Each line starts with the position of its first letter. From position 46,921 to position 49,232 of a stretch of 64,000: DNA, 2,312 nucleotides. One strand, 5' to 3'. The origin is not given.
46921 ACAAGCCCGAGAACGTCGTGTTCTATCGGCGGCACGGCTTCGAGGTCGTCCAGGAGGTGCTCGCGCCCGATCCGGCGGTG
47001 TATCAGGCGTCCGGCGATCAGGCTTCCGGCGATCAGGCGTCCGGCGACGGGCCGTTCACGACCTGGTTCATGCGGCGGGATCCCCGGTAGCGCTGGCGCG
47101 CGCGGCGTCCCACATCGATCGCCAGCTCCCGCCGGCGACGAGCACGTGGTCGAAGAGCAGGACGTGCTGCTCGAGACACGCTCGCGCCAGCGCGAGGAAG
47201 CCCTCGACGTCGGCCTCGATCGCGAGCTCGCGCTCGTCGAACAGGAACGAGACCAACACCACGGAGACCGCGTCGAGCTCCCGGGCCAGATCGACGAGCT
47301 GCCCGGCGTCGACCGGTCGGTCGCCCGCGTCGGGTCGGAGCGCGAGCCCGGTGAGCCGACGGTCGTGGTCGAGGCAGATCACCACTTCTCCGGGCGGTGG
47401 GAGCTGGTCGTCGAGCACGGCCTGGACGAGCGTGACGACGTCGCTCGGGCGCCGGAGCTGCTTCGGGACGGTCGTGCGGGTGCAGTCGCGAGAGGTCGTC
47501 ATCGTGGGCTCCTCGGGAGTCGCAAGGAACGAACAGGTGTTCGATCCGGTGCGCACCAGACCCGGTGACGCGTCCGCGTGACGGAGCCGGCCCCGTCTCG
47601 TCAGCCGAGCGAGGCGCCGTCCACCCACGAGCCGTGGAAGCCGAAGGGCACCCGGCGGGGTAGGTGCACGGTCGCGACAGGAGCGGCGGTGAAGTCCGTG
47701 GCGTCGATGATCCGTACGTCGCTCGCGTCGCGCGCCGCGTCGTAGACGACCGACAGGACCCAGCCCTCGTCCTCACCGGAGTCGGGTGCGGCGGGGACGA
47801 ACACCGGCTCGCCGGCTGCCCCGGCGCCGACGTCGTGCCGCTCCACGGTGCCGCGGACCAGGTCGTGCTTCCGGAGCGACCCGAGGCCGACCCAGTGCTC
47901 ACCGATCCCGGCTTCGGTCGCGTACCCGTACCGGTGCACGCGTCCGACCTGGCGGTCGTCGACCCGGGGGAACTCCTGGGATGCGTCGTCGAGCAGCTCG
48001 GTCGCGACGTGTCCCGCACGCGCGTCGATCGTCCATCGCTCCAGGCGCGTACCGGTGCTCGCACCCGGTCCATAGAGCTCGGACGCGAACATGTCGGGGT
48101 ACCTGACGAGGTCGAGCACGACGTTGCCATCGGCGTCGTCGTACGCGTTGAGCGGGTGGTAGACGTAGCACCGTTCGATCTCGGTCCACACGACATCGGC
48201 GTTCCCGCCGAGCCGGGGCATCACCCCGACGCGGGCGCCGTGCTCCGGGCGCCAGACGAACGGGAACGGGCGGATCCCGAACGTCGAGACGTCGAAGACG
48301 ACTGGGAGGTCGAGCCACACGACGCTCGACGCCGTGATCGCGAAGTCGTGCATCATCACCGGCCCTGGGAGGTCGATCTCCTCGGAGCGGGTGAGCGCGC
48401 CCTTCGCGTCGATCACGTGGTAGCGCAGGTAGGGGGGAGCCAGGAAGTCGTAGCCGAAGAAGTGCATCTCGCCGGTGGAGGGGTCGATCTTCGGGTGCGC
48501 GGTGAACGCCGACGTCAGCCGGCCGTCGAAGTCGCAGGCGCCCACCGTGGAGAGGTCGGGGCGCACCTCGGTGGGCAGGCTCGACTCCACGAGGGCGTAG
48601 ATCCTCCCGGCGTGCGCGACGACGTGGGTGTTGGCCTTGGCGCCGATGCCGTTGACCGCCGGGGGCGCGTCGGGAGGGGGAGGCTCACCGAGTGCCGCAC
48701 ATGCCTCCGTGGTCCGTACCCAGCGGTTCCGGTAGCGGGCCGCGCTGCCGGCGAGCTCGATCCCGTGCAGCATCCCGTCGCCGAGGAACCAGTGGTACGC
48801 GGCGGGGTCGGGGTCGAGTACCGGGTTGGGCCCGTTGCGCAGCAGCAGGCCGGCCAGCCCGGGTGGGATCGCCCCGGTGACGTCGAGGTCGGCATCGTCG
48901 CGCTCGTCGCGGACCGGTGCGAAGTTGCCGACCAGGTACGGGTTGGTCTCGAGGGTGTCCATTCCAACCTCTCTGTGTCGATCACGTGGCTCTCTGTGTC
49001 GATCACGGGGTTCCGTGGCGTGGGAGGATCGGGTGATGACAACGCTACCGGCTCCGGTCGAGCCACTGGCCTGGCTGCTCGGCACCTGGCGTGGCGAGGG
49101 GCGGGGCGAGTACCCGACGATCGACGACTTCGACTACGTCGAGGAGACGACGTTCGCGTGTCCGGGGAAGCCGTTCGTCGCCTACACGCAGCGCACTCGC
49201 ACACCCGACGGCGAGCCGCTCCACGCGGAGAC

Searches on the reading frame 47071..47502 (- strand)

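Call 64: search_protein_families(library=pfam, proteins=[window:47071-47502:-], max_evalue=0.01)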
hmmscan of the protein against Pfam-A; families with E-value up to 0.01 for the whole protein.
window:47071-47502:- (144 aa): 1 family
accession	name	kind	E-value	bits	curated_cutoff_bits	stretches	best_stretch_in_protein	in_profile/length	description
PF13830.11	DUF4192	-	0.00087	19.8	27.8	1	40-135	21-124/321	Domain of unknown function (DUF4192)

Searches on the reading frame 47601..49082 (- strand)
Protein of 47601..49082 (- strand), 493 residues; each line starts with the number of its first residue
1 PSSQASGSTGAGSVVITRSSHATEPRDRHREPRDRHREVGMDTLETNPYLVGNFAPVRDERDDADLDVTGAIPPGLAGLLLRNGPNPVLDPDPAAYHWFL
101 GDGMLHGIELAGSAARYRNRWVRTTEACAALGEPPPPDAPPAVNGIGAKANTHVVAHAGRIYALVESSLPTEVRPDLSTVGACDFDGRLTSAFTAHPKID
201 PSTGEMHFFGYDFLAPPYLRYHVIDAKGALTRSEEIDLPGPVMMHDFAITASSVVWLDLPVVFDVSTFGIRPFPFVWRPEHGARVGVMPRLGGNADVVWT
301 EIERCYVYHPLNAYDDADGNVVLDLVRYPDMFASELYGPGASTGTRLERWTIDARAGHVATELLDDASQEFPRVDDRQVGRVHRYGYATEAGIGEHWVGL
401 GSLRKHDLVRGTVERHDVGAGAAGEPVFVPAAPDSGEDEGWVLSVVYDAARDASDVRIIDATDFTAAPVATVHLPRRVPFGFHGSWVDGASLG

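Call 43: search_protein_families(library=ncbifam, proteins=[window:47601-49082:-], max_evalue=0.00001)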
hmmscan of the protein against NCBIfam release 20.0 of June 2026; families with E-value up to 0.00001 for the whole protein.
window:47601-49082:- (493 aa): 3 families
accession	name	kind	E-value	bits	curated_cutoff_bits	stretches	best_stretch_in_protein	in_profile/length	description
NF052295.1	CarotCleavDioxg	equivalog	4.7e-141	470.6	675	1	41-488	17-466/467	8'-apo-carotenoid 13,14-cleaving dioxygenase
NF053778.1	LigStilDioxAlpha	equivalog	3.9e-66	223.6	800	1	45-488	5-480/480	lignostilbene-alpha,beta-dioxygenase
NF053780.1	LigStilDioxNov2Alpha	equivalog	1.8e-59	201.5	650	1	50-491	8-480/482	lignostilbene-alpha,beta-dioxygenase NOV2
